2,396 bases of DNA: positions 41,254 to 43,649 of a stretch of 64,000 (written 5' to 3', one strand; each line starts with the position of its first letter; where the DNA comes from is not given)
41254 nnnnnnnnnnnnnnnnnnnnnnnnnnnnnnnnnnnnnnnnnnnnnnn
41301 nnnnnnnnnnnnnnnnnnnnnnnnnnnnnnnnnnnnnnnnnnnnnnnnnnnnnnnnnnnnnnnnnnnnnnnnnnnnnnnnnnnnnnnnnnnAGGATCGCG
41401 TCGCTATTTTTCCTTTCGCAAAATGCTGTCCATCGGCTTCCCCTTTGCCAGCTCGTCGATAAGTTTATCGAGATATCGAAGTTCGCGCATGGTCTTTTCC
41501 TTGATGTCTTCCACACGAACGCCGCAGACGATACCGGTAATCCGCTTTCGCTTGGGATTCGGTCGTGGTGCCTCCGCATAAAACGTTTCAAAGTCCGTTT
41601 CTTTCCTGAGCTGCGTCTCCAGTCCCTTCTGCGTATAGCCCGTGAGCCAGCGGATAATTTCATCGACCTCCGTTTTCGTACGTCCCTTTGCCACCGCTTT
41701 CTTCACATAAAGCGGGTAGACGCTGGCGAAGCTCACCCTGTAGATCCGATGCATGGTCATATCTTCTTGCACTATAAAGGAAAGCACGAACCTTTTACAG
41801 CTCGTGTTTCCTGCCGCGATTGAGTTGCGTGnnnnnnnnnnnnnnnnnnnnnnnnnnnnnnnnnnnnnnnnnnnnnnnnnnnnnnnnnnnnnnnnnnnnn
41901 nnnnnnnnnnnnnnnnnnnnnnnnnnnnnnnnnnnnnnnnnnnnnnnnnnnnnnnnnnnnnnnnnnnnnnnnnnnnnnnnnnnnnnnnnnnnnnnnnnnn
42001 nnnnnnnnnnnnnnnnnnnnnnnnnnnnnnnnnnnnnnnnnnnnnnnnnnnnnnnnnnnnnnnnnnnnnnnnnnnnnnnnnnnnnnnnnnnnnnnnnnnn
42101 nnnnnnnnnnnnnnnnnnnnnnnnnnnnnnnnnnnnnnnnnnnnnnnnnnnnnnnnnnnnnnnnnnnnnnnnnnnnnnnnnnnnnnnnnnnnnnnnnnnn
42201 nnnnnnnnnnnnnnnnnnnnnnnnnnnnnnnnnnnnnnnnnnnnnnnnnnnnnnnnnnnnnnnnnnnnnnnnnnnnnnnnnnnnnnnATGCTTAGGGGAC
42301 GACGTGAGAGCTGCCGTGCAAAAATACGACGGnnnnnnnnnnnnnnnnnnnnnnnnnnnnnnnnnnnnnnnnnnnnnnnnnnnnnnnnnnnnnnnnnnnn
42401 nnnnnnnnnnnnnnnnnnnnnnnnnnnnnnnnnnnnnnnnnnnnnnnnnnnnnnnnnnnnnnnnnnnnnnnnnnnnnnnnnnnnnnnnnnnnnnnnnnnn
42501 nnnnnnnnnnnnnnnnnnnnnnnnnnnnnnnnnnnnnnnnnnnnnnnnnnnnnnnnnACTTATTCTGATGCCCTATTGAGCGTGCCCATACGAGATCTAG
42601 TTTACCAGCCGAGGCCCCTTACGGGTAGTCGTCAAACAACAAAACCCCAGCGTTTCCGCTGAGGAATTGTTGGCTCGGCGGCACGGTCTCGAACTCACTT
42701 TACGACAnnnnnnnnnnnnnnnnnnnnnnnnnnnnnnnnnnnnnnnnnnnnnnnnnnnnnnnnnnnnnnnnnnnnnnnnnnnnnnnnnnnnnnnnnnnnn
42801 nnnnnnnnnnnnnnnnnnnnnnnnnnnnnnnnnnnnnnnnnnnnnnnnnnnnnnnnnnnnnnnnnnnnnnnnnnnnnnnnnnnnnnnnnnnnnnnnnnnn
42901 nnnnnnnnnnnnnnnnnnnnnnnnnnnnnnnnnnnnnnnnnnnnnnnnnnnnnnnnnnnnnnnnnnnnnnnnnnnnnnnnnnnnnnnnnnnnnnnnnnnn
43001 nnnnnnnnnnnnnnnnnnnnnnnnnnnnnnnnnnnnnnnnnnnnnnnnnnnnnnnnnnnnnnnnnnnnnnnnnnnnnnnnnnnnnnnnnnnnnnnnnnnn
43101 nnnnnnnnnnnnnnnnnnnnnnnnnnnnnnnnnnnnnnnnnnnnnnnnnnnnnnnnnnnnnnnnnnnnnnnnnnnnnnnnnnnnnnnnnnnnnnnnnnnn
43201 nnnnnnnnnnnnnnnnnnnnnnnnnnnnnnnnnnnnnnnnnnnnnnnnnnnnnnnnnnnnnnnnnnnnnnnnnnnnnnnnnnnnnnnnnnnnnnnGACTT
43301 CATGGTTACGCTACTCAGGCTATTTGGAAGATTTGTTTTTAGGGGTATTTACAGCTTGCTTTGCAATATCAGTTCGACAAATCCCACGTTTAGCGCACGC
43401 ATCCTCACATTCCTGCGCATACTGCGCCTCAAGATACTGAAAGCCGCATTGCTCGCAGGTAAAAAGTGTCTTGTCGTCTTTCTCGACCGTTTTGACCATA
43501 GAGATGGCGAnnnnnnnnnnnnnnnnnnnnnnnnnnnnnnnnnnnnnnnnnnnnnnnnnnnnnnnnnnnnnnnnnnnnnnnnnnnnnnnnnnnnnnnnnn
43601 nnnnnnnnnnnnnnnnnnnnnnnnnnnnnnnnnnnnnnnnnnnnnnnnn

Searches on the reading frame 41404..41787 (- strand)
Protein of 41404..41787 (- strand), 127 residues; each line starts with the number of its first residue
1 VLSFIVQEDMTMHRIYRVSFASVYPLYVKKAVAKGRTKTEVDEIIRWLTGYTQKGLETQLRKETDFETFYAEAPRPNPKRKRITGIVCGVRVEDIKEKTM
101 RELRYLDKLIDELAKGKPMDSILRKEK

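Call 17: search_protein_families(library=pfam, proteins=[window:41404-41787:-], max_evalue=0.001)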
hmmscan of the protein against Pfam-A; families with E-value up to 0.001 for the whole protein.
window:41404-41787:- (127 aa): 1 family
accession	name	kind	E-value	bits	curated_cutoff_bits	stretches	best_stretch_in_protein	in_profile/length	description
PF09966.14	DUF2200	-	4.2e-48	162.6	22.8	1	14-124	1-111/111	Uncharacterized protein conserved in bacteria (DUF2200)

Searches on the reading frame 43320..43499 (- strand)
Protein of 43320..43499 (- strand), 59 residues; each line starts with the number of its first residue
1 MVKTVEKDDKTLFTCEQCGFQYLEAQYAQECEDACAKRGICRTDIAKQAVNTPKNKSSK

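Call 3: search_protein_families(library=pfam, proteins=[window:43320-43499:-], max_evalue=0.01)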
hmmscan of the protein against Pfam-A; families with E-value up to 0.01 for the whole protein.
window:43320-43499:- (59 aa): 1 family
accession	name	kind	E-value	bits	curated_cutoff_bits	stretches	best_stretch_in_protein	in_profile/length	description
PF23447.1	DUF7128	-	4.2e-07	30.2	25.7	1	1-37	1-37/44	Domain of unknown function (DUF7128)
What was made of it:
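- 43320..43499 (-): DUF7128 small Cys protein (59 aa; C-x2-C-x13-C-x3-C-x5-C), 11 nt after the phosphatase. PF23447 30.2 bits (call 3).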

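Call 4: search_protein_families(library=ncbifam, proteins=[window:43320-43499:-], max_evalue=0.01)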
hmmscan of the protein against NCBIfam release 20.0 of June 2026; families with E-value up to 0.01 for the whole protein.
window:43320-43499:- (59 aa): 0 families

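Call 66: search_protein_families(library=pfam, proteins=[window:43320-43499:-], max_evalue=5)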
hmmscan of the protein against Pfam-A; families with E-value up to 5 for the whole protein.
window:43320-43499:- (59 aa): 2 families
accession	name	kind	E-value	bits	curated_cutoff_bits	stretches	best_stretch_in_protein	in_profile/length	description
PF23447.1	DUF7128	-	4.2e-07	30.2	25.7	1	1-37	1-37/44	Domain of unknown function (DUF7128)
PF14122.12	YokU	-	0.025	15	27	1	3-34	26-57/87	YokU-like protein, putative antitoxin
